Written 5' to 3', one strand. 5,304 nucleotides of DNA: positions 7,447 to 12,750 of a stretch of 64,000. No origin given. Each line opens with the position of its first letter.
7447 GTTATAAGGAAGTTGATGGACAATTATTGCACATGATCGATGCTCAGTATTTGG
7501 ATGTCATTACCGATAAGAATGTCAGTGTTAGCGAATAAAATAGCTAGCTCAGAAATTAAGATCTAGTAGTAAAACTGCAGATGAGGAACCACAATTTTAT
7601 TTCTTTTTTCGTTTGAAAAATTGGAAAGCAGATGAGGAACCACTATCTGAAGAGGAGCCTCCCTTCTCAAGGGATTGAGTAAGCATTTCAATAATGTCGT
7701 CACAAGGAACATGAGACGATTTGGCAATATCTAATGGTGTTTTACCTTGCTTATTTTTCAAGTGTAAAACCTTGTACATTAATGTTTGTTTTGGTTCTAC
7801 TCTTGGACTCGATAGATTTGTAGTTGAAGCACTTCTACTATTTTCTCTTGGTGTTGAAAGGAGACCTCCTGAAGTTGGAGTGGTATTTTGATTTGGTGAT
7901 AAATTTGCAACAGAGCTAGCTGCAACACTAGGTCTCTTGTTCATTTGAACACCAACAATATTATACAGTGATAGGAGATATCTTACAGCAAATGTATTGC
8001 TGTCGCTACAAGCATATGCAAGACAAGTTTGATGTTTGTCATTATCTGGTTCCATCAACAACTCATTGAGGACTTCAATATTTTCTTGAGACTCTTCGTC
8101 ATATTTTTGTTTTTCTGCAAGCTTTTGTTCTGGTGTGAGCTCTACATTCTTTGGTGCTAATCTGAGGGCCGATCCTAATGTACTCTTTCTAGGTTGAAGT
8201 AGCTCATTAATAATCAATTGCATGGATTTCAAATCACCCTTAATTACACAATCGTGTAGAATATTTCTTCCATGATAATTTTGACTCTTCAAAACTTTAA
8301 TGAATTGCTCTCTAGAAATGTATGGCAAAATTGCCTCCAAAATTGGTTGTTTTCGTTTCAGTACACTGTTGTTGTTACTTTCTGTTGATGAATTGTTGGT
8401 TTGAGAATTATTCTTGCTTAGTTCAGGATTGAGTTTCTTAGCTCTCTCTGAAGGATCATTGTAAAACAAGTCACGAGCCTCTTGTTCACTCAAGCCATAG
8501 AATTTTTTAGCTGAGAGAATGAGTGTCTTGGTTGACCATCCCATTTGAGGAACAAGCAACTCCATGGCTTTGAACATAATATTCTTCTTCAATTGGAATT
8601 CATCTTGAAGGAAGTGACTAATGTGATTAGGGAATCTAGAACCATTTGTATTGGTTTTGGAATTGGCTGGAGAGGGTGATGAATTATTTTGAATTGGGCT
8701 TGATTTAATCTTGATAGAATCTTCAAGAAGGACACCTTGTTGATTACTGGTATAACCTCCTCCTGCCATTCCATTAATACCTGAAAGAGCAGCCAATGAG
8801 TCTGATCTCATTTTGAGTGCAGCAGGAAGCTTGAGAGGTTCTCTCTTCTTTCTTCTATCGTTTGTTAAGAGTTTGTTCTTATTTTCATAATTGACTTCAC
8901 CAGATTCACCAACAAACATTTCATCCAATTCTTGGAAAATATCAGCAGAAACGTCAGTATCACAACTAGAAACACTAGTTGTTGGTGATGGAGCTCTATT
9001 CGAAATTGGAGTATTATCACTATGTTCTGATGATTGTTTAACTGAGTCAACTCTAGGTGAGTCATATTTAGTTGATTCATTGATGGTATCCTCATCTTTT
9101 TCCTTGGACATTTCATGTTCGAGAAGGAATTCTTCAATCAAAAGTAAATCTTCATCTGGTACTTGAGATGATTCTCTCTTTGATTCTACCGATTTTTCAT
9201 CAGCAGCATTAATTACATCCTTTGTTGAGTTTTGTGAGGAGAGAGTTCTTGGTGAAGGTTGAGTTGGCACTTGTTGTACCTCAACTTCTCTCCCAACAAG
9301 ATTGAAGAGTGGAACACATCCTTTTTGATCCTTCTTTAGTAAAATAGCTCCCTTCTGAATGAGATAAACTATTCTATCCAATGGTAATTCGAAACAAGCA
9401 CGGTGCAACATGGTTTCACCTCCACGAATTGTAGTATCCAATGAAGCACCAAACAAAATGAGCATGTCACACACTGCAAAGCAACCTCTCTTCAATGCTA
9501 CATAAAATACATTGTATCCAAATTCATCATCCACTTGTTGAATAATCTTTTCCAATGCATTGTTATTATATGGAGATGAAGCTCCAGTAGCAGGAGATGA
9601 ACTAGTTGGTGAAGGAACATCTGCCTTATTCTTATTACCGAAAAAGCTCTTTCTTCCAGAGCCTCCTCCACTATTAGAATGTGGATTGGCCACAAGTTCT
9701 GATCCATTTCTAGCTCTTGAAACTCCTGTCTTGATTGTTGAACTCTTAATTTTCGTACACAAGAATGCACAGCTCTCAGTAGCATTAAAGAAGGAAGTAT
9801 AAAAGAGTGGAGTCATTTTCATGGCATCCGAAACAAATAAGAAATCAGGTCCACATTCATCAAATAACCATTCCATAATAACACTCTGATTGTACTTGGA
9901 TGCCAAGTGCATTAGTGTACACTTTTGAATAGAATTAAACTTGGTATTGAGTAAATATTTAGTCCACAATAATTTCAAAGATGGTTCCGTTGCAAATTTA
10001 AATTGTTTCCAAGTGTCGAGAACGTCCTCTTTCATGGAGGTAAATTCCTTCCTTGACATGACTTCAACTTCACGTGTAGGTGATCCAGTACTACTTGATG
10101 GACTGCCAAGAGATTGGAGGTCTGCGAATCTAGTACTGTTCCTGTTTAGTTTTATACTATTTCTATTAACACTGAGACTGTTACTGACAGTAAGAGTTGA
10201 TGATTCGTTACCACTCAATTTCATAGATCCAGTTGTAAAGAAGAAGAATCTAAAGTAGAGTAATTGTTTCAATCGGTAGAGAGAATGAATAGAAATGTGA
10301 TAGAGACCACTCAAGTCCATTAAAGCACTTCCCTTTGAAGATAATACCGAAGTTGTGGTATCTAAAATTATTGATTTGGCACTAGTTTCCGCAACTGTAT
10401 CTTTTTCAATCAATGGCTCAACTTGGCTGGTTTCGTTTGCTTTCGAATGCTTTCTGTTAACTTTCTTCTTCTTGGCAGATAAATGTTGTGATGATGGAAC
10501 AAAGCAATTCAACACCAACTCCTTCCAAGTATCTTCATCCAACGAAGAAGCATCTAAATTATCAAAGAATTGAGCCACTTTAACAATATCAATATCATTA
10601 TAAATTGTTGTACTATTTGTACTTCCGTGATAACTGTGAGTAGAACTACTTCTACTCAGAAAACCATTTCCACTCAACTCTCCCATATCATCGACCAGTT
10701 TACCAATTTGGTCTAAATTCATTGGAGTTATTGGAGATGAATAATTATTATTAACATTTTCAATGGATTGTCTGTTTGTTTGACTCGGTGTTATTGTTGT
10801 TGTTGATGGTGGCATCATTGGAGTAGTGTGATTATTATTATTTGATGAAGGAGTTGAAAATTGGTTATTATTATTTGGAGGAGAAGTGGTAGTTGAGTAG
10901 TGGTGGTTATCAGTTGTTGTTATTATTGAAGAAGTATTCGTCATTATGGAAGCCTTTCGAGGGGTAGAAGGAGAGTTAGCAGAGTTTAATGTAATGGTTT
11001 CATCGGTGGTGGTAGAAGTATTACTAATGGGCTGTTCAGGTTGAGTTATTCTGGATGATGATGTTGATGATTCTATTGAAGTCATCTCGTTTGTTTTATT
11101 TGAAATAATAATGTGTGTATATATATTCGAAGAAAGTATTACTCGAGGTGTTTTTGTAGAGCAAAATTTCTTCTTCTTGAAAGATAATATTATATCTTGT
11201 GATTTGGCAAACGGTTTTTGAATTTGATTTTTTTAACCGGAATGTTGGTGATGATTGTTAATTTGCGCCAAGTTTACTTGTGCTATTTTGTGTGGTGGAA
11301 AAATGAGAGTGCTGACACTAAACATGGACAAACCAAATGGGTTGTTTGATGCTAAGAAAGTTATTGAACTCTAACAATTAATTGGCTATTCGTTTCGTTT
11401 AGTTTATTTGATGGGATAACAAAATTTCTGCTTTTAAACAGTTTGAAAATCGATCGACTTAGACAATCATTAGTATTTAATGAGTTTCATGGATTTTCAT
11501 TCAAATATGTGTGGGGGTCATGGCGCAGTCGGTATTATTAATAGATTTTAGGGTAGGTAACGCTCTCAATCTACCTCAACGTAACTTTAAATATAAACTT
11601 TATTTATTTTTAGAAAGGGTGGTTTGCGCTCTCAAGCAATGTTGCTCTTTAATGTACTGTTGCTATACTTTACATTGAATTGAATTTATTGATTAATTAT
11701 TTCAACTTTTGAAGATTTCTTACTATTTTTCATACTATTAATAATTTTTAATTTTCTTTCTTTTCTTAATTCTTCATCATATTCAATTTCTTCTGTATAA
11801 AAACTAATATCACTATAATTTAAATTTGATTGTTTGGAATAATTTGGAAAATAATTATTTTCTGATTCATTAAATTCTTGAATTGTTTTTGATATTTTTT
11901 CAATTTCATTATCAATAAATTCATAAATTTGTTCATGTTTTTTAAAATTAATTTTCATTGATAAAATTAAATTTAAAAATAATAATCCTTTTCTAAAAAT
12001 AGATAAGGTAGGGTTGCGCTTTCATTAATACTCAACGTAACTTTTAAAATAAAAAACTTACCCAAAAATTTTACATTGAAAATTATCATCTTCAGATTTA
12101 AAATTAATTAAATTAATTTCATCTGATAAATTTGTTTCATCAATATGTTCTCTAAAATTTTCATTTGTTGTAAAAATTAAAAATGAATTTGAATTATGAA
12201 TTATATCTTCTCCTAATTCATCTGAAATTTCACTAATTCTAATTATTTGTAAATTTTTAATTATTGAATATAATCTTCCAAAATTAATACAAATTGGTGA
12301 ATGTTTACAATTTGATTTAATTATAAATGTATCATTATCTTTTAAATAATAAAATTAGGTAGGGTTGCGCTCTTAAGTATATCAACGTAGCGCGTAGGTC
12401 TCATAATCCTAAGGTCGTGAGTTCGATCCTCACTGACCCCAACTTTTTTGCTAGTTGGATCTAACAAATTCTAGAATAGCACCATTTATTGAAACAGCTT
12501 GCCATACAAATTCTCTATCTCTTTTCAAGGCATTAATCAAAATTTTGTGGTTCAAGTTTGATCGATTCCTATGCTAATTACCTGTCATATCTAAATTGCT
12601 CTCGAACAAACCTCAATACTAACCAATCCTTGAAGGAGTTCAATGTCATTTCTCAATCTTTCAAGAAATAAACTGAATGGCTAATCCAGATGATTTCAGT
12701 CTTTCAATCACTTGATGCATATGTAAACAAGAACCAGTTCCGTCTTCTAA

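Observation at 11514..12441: tRNA-Met(CAU) gene split in its D-loop by an 855-bp insertion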

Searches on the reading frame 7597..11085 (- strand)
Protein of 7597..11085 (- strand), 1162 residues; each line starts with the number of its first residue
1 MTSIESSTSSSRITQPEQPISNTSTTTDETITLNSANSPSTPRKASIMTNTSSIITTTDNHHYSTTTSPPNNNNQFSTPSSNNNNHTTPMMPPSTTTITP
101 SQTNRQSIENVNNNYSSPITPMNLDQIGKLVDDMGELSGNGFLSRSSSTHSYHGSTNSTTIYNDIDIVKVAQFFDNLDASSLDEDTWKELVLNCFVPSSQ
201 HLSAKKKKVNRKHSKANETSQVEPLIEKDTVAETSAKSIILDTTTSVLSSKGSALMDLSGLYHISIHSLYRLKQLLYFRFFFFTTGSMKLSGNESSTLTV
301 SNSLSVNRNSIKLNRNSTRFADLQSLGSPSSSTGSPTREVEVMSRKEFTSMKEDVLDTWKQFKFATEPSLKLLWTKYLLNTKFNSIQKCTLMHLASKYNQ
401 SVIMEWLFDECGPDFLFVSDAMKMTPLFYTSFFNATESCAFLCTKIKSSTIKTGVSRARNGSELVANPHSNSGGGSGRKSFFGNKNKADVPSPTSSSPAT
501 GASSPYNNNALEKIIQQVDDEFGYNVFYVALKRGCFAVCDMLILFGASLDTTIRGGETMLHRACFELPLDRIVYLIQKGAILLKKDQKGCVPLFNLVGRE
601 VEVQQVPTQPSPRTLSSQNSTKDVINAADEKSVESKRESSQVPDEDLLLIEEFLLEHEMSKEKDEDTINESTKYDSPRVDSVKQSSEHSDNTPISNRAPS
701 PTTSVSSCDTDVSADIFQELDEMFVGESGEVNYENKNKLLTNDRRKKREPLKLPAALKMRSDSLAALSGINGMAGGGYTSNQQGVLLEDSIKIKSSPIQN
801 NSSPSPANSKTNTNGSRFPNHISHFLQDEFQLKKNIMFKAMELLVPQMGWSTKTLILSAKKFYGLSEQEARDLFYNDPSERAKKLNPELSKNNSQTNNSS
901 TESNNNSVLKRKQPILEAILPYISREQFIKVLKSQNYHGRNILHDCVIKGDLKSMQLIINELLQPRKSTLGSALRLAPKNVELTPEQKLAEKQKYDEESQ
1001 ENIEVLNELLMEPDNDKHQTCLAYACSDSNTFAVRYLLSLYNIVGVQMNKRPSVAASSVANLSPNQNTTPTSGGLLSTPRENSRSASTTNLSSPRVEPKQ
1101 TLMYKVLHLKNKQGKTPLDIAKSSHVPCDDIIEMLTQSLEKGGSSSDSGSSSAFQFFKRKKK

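Call 12: find_encoding_contigs(protein=window:7597-11085:-, flank=10000, max_places=4)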
Protein window:7597-11085:- (1162 aa): no gene with exactly this product is on record in the collection.

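Call 21: find_homologous_proteins(query=window:7597-11085:-, max_evalue=1e-10)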
Query window:7597-11085:- (1162 aa): 1 proteins with E <= 1e-10 among 8000 candidates.
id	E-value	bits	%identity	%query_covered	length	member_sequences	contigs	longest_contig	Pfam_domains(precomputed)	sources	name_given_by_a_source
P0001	0.0e+0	2563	100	100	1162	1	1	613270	PF13606.13,PF13857.13,PF12796.14,PF00023.37,PF13637.13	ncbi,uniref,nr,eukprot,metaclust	ncbi:predicted protein [Naegleria gruberi]|uniref:Predicted protein n=1 Tax=Naegleria gruberi TaxID=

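Call 26: find_encoding_contigs(protein=P0001, flank=10000, max_places=3)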
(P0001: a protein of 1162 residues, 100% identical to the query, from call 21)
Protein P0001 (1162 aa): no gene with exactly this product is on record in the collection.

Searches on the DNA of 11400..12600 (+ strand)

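Call 22: search_rna_families(source=window, start=11400, end=12600, threshold=evalue, max_evalue=10, show_alignments=3)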
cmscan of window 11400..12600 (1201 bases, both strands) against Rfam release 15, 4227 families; matches with E-value up to 10: 7.
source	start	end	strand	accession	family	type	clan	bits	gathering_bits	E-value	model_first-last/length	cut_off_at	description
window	12386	12435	+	RF00005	tRNA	Gene; tRNA;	CL00001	25.6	29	0.0095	6-65/71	no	tRNA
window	11833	11865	+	RF00151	SNORD58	Gene; snRNA; snoRNA; CD-box;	CL00064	22.2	42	0.071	28-60/65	no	Small nucleolar RNA SNORD58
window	12188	12228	+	RF01590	plasmodium_snoR14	Gene; snRNA; snoRNA; CD-box;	-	21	90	8.7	1-127/127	no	small nucleolar RNA snoR14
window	11447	11478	-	RF02419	Spd-sr37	Gene; sRNA;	-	19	45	2.2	1-67/67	no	Streptococcus sRNA Spd-sr37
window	12396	12440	-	RF01646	ceN63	Gene; snRNA; snoRNA; CD-box;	-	16.5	65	3.9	1-69/69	no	Caenorhabditis snoRNA ceN63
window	11545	11657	-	RF01511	Afu_304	Gene; snRNA; snoRNA; CD-box;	-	15.4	35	6.9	1-107/107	no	A. fumigatus snoRNA Afu_304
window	12406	12446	+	RF04237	mir-1490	Gene; miRNA;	-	14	75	7.2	1-77/77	no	mir-1490 microRNA precursor family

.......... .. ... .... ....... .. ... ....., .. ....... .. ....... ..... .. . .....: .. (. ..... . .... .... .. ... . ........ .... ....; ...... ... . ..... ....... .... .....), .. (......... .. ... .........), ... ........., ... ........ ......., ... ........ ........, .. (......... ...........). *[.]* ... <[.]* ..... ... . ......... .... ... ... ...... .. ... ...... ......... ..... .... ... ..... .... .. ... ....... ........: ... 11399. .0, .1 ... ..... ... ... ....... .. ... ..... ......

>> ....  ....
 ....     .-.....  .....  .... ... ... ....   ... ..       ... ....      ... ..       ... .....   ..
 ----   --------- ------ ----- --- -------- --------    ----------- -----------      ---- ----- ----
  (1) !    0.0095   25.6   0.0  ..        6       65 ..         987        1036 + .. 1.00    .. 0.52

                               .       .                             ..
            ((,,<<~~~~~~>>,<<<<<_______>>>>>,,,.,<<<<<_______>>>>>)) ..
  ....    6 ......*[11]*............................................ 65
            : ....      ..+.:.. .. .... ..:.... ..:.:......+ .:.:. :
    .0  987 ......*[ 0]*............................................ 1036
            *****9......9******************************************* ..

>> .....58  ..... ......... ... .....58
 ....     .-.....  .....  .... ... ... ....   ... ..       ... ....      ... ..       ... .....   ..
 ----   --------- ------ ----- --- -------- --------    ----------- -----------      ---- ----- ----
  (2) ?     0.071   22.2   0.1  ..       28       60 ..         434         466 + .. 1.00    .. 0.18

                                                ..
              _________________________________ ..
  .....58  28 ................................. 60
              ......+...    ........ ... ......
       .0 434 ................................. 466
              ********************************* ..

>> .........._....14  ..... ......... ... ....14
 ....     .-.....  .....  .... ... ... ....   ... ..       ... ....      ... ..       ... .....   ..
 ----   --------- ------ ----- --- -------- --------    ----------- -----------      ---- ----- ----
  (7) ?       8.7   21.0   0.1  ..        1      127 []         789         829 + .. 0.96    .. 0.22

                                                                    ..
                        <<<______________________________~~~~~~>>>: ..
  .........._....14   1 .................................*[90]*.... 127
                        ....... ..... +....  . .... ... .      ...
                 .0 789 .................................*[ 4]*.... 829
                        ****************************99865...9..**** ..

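Call 70: search_dna_similar(query=window:11535-12389:+, collection=ecoli_genomes, mode=distant, max_rows=5)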
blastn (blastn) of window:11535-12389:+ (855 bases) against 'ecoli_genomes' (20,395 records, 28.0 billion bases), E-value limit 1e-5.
No match.

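Call 71: search_dna_similar(query=window:11535-12389:+, collection=plasmids, mode=distant, max_rows=5)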
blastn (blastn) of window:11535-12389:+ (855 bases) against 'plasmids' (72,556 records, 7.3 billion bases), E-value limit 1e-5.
No match.

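Call 72: search_dna_similar(query=window:11535-12389:+, collection=phages, mode=distant, max_rows=5)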
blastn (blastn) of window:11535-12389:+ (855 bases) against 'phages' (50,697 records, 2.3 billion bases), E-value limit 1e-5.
No match.

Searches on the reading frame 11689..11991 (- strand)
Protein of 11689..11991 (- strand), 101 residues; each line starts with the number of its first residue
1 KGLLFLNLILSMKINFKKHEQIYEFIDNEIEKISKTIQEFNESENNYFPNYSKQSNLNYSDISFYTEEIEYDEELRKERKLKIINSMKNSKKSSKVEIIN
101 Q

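Call 49: search_protein_families(library=pfam, proteins=[window:11689-11991:-], max_evalue=10)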
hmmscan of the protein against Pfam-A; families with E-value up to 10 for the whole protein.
window:11689-11991:- (101 aa): 3 families
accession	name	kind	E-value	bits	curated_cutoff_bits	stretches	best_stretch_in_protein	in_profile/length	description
PF17804.6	TSP_NTD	-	0.0024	18.6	26.4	1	15-95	61-138/188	Tail specific protease N-terminal domain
PF00416.27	Ribosomal_S13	-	0.26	12.2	31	1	11-56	32-77/128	Ribosomal protein S13/S18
PF23206.1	PCDH15_12th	-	0.35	11.3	27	1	19-42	78-101/115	PCDH15-like domain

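Call 51: find_related_loci(query=window:11689-11991:-, collection=viral_contigs, flank=3000)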
Query window:11689-11991:- (101 aa) in viral_contigs; peptide patterns used: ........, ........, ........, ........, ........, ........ (x = any residue, [..] = any of these).
43 stretches matched a pattern, but none encodes a relative of the query by tblastn (E <= 1e-3).

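Call 65: search_protein_families(library=phrogs, proteins=[window:11689-11991:-], max_evalue=0.1)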
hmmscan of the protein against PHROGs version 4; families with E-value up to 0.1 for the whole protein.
window:11689-11991:- (101 aa): 2 families
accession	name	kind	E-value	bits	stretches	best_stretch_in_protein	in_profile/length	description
phrog_13811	-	unknown function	0.015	16.3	1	7-77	25-93/159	-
phrog_36356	-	unknown function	0.081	14.3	0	38-82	61-104/123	-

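Call 67: search_solved_structures(query=window:11689-11991:-, max_evalue=1)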
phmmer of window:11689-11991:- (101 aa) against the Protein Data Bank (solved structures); distinct sequences matched with E-value up to 1: 0.

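Call 79: find_related_loci(query=window:11689-11991:-, collection=genome_contigs, flank=2000)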
Query window:11689-11991:- (101 aa) in genome_contigs; peptide patterns used: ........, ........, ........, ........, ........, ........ (x = any residue, [..] = any of these).
219 stretches matched a pattern, but none encodes a relative of the query by tblastn (E <= 1e-3).
